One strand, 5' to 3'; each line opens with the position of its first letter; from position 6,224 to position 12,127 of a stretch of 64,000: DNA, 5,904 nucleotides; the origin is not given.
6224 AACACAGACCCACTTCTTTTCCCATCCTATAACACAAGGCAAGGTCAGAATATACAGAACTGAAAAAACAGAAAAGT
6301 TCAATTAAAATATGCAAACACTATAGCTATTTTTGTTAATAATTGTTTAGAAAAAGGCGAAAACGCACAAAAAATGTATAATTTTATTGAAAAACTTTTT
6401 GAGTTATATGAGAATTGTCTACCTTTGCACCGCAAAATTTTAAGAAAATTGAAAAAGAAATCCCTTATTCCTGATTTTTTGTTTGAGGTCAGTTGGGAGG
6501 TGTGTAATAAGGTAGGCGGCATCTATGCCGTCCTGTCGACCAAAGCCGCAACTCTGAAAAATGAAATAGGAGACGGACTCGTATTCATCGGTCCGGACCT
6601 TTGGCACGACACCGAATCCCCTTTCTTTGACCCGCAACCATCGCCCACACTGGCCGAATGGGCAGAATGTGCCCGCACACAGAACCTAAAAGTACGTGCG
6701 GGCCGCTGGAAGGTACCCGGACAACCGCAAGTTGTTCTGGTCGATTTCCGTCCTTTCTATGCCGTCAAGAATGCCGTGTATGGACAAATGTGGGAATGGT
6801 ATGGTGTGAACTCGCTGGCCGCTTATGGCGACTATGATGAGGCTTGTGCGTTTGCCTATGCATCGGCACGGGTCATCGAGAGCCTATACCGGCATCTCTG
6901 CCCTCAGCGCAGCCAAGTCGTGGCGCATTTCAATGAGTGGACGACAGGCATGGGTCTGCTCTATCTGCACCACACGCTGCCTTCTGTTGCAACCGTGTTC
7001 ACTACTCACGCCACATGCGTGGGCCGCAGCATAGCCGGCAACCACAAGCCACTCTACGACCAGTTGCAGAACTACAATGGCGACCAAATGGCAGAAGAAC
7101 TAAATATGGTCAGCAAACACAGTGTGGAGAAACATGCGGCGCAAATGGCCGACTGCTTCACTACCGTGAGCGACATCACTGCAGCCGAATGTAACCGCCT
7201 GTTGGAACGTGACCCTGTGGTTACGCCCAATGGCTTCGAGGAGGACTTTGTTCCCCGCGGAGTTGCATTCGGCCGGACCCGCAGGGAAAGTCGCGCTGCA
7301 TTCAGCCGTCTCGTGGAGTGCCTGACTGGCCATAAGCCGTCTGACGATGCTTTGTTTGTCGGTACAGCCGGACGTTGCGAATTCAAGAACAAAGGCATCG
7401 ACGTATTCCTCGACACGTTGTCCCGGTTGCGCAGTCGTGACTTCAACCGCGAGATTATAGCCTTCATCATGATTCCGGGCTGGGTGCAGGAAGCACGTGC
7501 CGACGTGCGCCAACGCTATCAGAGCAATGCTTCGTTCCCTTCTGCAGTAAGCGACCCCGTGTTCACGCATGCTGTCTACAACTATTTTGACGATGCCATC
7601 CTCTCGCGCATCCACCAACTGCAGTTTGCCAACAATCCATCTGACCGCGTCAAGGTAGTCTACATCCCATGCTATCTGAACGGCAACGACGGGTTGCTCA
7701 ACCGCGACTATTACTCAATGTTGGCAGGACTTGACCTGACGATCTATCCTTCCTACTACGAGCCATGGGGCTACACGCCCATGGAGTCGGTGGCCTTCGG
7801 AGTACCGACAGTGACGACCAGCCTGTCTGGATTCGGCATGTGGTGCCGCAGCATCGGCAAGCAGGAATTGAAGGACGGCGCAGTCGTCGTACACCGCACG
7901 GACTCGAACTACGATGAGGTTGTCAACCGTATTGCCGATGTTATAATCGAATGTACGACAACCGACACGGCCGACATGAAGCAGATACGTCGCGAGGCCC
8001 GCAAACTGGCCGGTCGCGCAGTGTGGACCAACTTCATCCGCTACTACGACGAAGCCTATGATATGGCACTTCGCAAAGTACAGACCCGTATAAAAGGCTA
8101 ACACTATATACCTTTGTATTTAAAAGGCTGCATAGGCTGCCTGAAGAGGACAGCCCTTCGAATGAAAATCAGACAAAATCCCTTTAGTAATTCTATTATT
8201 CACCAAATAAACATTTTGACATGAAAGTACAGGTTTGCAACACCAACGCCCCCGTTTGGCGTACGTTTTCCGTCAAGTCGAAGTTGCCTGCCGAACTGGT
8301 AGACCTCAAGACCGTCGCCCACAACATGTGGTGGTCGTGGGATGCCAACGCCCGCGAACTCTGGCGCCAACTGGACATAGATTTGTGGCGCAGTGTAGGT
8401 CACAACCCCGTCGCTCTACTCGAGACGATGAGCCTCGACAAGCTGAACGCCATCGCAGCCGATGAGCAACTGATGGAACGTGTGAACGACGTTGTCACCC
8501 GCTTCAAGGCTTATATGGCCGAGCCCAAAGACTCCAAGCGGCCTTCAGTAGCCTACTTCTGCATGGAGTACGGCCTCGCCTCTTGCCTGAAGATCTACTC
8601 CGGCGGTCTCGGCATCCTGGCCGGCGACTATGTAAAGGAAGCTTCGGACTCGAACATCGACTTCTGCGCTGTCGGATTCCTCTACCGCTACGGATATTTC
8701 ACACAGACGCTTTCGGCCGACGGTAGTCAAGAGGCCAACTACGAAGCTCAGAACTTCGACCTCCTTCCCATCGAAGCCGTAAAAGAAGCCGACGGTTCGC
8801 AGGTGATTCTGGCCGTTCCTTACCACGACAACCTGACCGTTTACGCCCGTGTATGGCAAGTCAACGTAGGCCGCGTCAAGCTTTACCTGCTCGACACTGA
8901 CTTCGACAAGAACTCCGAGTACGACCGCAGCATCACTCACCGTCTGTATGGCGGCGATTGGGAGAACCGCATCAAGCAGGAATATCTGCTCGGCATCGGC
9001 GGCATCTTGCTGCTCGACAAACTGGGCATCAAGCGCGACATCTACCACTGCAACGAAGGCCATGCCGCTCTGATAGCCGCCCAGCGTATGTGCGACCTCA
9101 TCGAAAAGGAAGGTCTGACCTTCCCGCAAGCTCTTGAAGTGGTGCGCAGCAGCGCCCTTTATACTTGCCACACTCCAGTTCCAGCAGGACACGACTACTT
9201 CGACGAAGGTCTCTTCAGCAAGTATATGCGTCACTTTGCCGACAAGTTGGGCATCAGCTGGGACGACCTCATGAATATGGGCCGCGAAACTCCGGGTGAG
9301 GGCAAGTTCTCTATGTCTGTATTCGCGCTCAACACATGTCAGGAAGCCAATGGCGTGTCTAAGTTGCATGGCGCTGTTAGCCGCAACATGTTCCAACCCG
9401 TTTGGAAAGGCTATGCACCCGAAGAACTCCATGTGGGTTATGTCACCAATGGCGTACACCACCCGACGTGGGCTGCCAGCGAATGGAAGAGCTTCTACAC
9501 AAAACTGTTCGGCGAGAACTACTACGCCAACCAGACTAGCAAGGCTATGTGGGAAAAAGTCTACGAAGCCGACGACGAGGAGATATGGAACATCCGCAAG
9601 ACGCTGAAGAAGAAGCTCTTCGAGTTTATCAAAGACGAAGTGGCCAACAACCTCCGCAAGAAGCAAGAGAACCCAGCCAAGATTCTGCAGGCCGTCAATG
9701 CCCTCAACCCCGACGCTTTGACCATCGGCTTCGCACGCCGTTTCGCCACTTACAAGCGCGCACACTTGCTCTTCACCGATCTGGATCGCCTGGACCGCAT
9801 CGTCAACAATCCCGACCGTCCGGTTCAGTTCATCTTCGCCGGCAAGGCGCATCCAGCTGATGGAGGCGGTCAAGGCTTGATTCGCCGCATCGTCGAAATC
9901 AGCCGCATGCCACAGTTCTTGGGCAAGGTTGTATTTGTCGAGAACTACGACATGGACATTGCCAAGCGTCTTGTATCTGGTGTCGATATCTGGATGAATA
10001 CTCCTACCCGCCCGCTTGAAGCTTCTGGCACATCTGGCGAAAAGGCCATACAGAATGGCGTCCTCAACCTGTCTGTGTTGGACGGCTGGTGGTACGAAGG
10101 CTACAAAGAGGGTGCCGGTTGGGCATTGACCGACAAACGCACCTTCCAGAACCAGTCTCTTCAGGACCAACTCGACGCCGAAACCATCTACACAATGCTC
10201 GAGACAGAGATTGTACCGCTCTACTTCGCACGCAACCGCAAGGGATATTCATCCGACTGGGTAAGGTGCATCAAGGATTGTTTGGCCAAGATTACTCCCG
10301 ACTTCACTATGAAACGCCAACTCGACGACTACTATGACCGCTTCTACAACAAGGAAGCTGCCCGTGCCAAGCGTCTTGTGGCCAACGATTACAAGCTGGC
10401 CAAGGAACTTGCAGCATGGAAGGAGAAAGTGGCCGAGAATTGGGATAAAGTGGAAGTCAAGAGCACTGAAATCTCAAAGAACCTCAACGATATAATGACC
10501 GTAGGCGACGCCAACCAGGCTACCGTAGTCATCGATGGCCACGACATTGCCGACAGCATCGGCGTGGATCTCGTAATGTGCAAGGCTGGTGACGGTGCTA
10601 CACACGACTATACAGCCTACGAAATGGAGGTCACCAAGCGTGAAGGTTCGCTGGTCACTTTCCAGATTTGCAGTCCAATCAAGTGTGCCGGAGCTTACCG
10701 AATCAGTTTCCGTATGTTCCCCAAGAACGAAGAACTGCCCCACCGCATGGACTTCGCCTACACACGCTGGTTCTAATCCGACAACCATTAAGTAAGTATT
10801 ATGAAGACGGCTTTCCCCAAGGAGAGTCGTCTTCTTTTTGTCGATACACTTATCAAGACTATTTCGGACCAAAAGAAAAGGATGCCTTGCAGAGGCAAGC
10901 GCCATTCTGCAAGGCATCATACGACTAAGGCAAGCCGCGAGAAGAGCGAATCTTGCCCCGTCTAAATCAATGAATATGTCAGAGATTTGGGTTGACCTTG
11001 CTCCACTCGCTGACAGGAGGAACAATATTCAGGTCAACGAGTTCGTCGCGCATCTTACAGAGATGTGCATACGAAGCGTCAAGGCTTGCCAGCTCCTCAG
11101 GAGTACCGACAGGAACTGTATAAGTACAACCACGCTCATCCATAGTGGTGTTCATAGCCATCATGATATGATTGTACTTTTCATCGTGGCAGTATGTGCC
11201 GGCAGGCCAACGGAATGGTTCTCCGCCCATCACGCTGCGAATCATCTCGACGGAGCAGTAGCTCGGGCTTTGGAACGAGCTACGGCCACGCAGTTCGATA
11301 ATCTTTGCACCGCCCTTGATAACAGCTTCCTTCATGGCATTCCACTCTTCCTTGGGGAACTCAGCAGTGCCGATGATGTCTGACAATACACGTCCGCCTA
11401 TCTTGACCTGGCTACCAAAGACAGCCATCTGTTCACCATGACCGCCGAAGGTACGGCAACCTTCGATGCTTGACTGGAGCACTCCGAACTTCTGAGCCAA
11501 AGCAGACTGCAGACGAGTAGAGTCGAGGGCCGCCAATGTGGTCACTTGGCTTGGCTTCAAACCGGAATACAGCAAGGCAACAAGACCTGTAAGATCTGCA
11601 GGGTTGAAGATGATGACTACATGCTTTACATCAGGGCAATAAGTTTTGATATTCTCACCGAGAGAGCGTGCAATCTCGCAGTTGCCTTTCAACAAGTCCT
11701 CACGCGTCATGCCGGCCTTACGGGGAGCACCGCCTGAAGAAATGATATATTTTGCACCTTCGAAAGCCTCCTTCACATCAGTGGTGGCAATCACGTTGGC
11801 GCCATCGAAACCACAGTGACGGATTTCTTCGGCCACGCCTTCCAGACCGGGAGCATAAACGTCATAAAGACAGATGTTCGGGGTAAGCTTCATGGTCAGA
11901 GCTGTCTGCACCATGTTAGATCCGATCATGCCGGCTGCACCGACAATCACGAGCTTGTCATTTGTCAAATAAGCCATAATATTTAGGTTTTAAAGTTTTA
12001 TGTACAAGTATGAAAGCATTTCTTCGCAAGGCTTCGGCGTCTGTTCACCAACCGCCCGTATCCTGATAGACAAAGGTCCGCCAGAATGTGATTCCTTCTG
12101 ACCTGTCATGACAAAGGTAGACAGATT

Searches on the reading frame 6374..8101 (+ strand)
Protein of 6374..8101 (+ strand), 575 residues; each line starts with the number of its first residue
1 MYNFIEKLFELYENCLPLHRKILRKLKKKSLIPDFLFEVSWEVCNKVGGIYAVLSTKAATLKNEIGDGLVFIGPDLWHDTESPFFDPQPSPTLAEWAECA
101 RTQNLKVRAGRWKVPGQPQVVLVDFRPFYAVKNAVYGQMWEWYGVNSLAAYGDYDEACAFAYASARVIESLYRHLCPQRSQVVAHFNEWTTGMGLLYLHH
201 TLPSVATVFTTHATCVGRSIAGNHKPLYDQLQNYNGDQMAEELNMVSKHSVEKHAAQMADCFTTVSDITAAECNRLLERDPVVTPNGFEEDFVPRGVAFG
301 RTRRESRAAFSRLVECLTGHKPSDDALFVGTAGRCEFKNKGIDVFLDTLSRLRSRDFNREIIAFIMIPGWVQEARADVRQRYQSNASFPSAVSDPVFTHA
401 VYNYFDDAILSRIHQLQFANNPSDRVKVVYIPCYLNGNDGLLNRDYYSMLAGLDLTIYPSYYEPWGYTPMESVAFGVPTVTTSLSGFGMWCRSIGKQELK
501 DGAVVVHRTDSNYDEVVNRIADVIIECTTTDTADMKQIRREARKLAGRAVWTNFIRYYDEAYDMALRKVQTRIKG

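Call 7: search_protein_families(library=pfam, proteins=[window:6374-8101:+], max_evalue=0.001)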
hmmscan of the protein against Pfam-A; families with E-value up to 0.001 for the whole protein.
window:6374-8101:+ (575 aa): 5 families
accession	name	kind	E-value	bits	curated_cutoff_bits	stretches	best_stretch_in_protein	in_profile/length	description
PF05693.19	Glycogen_syn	-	3.5e-99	333.6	27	2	38-370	1-341/639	Glycogen synthase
PF08323.17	Glyco_transf_5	-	6.1e-12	46.2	22.7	1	124-272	79-223/239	Starch synthase catalytic domain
PF20706.3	GT4-conflict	-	4.2e-09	36.3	26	1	450-553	279-380/385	Family 4 Glycosyltransferase in conflict systems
PF13692.12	Glyco_trans_1_4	-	8.6e-09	36.2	27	1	445-491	69-115/142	Glycosyl transferases group 1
PF00534.26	Glycos_transf_1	-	3.7e-08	33.5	26.4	1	445-487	85-127/172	Glycosyl transferases group 1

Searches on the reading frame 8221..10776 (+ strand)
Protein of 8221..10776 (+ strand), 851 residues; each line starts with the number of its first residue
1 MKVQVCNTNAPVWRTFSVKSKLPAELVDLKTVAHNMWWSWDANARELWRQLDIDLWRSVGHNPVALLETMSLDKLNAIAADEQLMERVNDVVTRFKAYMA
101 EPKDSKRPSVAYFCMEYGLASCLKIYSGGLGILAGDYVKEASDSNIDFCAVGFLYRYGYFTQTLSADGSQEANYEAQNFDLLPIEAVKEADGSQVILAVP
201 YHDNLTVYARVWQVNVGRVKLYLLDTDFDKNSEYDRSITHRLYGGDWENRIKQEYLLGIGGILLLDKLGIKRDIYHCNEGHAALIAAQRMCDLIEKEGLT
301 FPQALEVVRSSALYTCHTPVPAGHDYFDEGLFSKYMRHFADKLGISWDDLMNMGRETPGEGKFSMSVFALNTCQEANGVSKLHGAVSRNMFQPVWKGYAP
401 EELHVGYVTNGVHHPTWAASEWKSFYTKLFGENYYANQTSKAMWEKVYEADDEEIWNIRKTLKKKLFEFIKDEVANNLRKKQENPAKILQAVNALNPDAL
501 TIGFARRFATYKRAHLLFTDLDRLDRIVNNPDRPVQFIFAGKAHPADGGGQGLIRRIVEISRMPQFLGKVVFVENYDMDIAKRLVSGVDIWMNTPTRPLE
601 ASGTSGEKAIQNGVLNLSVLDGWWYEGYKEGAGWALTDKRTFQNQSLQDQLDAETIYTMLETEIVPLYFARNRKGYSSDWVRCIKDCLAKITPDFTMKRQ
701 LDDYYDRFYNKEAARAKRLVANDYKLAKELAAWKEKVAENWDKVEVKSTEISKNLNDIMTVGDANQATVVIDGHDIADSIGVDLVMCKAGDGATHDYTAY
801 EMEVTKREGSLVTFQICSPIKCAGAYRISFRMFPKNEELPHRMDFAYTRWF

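Call 7: search_protein_families(library=pfam, proteins=[window:8221-10776:+], max_evalue=0.001)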
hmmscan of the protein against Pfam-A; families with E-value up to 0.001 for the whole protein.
window:8221-10776:+ (851 aa): 2 families
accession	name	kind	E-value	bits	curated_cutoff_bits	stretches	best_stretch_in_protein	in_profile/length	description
PF11897.13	DUF3417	-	4.6e-35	120.8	25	1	22-123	1-109/109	Protein of unknown function (DUF3417)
PF00343.26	Phosphorylase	-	1.9e-29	103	27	1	274-622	219-579/713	Carbohydrate phosphorylase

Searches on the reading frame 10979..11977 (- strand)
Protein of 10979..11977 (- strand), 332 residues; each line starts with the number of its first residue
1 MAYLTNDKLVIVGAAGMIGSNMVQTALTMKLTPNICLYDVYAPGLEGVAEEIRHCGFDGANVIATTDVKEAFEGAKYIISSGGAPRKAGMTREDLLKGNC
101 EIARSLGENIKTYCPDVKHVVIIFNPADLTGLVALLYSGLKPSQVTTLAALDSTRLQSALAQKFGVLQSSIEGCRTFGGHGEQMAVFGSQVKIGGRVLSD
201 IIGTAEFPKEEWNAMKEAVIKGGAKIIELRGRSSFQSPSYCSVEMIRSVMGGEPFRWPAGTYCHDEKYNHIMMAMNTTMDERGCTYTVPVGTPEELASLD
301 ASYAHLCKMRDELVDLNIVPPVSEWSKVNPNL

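Call 7: search_protein_families(library=pfam, proteins=[window:10979-11977:-], max_evalue=0.001)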
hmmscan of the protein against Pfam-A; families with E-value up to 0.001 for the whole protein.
window:10979-11977:- (332 aa): 2 families
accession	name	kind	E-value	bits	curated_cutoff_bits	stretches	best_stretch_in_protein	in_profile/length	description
PF00056.29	Ldh_1_N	-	6.3e-28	98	27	1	8-145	2-139/141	lactate/malate dehydrogenase, NAD binding domain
PF02866.23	Ldh_1_C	-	5.6e-12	46.4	22.6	1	150-289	2-144/174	lactate/malate dehydrogenase, alpha/beta C-terminal domain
